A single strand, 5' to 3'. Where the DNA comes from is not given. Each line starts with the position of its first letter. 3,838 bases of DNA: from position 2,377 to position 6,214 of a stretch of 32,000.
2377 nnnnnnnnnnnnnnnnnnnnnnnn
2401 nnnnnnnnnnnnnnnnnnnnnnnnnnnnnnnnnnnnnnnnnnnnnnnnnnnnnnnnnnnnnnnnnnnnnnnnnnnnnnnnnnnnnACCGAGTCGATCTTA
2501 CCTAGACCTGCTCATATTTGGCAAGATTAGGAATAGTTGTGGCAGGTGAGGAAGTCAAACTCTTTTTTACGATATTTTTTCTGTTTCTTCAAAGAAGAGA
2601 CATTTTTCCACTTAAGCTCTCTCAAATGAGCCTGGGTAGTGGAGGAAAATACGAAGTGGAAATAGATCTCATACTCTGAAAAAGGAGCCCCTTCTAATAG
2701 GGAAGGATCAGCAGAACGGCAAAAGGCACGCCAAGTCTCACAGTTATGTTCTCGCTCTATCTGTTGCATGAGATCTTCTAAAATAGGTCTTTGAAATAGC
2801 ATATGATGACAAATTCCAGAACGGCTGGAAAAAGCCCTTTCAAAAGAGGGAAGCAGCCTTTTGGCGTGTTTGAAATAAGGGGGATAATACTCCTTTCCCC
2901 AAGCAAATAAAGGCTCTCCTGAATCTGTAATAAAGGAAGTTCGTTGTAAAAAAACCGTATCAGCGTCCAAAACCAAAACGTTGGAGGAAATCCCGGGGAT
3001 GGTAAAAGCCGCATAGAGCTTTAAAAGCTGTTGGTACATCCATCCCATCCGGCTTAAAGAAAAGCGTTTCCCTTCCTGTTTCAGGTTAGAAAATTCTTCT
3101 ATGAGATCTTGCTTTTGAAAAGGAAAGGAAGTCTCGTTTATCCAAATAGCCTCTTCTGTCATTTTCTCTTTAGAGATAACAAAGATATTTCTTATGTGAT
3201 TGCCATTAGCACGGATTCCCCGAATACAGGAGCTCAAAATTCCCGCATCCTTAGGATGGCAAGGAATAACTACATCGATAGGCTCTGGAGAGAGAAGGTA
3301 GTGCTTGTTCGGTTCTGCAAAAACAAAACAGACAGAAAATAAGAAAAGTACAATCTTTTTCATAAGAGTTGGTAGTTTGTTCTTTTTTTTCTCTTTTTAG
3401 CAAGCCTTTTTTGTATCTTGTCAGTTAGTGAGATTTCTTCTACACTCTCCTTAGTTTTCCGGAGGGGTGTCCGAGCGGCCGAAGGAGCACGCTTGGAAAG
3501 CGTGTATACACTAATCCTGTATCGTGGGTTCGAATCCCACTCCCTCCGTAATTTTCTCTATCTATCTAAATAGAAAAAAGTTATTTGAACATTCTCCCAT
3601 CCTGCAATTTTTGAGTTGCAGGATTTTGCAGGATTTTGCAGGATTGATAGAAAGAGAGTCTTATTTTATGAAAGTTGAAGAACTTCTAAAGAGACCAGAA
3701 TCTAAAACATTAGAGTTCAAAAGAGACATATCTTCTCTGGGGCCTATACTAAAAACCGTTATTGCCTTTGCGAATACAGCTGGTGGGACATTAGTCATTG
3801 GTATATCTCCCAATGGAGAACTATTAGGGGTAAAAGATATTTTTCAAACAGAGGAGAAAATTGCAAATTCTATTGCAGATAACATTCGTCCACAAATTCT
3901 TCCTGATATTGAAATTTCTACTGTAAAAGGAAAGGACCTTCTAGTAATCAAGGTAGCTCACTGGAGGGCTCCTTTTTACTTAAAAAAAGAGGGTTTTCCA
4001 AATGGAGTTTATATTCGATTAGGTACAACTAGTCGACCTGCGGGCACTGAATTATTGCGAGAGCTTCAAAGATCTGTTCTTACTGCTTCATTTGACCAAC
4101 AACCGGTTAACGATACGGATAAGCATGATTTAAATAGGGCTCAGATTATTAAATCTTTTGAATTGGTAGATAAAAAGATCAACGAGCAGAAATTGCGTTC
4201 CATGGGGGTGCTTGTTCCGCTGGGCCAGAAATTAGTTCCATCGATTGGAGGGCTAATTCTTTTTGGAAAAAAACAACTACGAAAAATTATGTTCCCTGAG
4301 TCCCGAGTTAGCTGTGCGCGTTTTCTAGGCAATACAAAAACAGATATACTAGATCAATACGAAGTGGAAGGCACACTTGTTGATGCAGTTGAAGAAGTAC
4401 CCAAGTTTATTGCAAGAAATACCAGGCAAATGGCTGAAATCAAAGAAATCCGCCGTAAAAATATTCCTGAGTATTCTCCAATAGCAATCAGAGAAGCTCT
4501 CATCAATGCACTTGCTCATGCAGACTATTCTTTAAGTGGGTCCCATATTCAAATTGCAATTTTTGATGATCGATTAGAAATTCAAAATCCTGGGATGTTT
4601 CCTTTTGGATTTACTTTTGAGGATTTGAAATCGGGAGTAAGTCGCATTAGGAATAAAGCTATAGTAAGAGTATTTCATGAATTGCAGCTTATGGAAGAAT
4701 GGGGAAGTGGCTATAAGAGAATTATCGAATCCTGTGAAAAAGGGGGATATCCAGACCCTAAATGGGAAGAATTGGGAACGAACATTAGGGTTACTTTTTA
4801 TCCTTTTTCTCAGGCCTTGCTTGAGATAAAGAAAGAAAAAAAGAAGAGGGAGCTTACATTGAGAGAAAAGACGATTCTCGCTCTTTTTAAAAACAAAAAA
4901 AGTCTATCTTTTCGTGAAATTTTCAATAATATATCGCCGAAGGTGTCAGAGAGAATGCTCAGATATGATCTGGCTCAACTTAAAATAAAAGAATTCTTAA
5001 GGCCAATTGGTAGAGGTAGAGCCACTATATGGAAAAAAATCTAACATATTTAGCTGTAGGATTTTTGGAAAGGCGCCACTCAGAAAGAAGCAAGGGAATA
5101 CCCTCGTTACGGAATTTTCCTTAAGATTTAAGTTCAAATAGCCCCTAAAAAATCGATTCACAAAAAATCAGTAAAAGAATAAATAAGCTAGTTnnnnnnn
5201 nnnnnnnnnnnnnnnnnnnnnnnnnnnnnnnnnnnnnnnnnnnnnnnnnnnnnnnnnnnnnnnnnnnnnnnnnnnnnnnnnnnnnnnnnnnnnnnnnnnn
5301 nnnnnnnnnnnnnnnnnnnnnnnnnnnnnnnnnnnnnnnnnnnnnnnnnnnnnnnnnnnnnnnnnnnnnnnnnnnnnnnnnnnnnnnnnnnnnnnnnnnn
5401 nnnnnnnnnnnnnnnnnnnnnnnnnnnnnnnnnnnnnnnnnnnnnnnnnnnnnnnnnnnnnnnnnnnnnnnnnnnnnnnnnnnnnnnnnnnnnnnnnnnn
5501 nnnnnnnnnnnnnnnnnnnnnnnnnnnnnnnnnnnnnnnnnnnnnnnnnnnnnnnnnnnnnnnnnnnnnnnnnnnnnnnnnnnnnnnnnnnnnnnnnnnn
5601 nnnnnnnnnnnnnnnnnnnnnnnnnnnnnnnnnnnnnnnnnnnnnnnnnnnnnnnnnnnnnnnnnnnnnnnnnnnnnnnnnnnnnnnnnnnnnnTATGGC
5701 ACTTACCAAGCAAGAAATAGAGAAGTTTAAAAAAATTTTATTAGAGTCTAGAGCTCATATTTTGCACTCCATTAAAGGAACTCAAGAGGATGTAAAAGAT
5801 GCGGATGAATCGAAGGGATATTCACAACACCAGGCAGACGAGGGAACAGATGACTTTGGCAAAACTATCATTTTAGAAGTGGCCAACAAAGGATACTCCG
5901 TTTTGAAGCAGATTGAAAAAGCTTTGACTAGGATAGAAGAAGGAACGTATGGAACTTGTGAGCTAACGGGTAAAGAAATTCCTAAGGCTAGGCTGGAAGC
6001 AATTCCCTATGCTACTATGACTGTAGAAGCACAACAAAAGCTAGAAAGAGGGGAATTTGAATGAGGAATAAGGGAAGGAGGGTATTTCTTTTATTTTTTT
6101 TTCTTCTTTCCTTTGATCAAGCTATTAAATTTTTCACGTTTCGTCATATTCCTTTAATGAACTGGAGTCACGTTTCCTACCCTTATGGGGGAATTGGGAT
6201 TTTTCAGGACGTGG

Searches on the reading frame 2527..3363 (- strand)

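Call 43: search_protein_families(library=ncbifam, proteins=[window:2527-3363:-], max_evalue=0.00001)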
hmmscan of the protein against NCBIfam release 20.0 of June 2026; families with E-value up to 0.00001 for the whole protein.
window:2527-3363:- (278 aa): 0 families

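Call 55: search_protein_families(library=pfam, proteins=[window:2527-3363:-], max_evalue=0.01)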
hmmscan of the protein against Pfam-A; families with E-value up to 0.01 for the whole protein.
window:2527-3363:- (278 aa): 1 family
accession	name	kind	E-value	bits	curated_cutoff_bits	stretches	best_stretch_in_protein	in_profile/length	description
PF20102.4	DUF6492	-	1.1e-09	38.3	22.9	1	83-245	71-217/291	Family of unknown function (DUF6492)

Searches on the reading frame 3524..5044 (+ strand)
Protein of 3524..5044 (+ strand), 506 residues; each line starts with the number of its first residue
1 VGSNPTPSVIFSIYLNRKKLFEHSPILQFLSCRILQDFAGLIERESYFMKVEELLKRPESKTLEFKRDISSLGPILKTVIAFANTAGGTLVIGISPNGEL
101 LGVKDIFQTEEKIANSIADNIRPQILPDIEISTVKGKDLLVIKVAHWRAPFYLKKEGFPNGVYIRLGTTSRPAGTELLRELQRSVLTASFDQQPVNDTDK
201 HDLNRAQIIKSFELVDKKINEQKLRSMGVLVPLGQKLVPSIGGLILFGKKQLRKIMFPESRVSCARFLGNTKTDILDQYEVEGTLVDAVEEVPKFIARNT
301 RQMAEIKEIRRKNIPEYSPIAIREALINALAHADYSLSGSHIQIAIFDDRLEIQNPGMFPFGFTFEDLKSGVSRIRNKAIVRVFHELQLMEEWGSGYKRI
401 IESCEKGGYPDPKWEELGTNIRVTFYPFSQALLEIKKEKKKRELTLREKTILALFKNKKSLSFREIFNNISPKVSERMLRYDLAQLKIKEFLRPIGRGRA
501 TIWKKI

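Call 43: search_protein_families(library=ncbifam, proteins=[window:3524-5044:+], max_evalue=0.00001)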
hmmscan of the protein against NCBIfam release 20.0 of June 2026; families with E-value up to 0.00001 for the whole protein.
window:3524-5044:+ (506 aa): 0 families

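Call 55: search_protein_families(library=pfam, proteins=[window:3524-5044:+], max_evalue=0.01)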
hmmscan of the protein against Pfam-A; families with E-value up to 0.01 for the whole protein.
window:3524-5044:+ (506 aa): 2 families
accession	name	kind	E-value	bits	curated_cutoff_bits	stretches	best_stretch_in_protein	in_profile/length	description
PF13749.12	HATPase_c_4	-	2.5e-28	98.3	26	1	339-425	1-89/89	Putative ATP-dependent DNA helicase recG C-terminal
PF04326.19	SLFN_AlbA_2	-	4.3e-25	89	25.3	1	59-173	1-117/118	Schlafen, AlbA_2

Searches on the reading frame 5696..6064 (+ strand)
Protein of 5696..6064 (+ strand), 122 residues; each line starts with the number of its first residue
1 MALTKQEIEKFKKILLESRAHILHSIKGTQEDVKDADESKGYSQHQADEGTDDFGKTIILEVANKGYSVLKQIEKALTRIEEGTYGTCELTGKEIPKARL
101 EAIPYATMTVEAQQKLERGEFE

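Call 43: search_protein_families(library=ncbifam, proteins=[window:5696-6064:+], max_evalue=0.00001)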
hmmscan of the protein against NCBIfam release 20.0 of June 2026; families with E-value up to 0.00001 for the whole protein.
window:5696-6064:+ (122 aa): 4 families
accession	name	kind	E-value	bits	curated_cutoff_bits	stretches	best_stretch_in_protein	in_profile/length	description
TIGR02890.1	bacill_yteA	subfamily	6.4e-23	81.6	134.4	1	6-117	1-118/159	regulatory protein, yteA family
TIGR02420.1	dksA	equivalog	2.1e-19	70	115.5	1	4-114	2-109/110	RNA polymerase-binding protein DksA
NF033459.1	DksA_like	equivalog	3.6e-17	62.7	105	1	6-118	1-111/113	RNA polymerase-binding protein DksA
NF008045.0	PRK10778.1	equivalog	1.3e-08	35.2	289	1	6-113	35-139/151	RNA polymerase-binding protein DksA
